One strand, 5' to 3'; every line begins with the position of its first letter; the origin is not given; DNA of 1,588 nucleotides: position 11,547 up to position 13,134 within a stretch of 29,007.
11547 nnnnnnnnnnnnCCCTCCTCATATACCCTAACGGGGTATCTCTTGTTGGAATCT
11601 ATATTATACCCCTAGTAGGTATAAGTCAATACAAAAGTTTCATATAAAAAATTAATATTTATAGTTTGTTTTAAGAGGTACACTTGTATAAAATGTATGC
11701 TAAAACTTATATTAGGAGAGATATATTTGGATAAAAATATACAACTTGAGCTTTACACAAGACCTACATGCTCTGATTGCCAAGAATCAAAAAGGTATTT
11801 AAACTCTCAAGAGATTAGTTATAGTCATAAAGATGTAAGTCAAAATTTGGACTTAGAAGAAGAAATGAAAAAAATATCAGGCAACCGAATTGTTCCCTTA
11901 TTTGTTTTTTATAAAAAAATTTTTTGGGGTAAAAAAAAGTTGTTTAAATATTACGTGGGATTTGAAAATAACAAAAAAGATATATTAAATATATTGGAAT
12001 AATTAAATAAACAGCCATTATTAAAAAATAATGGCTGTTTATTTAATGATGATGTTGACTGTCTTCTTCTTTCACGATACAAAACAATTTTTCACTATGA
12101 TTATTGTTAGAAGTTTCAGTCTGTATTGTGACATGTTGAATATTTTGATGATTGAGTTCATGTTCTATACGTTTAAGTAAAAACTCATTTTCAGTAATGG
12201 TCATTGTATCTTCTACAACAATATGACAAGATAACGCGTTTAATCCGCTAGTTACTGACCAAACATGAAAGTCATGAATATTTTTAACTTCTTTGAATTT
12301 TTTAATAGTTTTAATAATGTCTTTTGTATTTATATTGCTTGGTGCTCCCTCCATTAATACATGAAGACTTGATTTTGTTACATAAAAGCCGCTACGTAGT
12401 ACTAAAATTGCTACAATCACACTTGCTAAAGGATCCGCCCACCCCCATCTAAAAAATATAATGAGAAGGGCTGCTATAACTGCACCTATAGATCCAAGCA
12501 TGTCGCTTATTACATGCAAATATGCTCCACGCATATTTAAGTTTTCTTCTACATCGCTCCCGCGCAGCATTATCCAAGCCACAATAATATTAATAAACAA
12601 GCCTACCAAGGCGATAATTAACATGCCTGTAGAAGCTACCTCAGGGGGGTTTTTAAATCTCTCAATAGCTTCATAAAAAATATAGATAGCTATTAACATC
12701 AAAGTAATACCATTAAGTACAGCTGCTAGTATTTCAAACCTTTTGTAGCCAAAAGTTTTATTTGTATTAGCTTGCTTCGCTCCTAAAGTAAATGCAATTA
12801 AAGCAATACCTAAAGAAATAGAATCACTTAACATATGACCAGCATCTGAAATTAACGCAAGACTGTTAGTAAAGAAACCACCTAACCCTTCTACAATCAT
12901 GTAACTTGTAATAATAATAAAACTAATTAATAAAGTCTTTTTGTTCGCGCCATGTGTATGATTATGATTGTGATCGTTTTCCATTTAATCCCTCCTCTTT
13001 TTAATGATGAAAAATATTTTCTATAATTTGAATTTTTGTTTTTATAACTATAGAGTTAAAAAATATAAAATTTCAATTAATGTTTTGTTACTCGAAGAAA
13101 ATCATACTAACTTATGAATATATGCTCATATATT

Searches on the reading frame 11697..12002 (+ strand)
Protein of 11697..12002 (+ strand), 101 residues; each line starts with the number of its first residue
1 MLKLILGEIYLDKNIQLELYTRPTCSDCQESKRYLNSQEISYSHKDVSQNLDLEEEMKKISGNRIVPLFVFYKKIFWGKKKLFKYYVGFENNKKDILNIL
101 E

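Call 64: search_protein_families(library=pfam, proteins=[window:11697-12002:+], max_evalue=0.00001)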
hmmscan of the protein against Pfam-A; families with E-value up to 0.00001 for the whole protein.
window:11697-12002:+ (101 aa): 1 family
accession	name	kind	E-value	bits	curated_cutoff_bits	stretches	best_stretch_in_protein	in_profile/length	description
PF00462.30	Glutaredoxin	-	4e-11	43.4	22.9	1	18-67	2-51/60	Glutaredoxin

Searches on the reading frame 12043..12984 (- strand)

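Call 64: search_protein_families(library=pfam, proteins=[window:12043-12984:-], max_evalue=0.00001)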
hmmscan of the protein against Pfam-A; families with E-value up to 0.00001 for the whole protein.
window:12043-12984:- (313 aa): 2 families
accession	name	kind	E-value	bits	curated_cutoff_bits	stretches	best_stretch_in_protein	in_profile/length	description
PF01545.26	Cation_efflux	-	3.9e-45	154.5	26.6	1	18-211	1-198/198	Cation efflux family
PF16916.11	ZT_dimer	-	2.4e-13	50.3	26.7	1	215-290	1-76/78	Dimerisation domain of Zinc Transporter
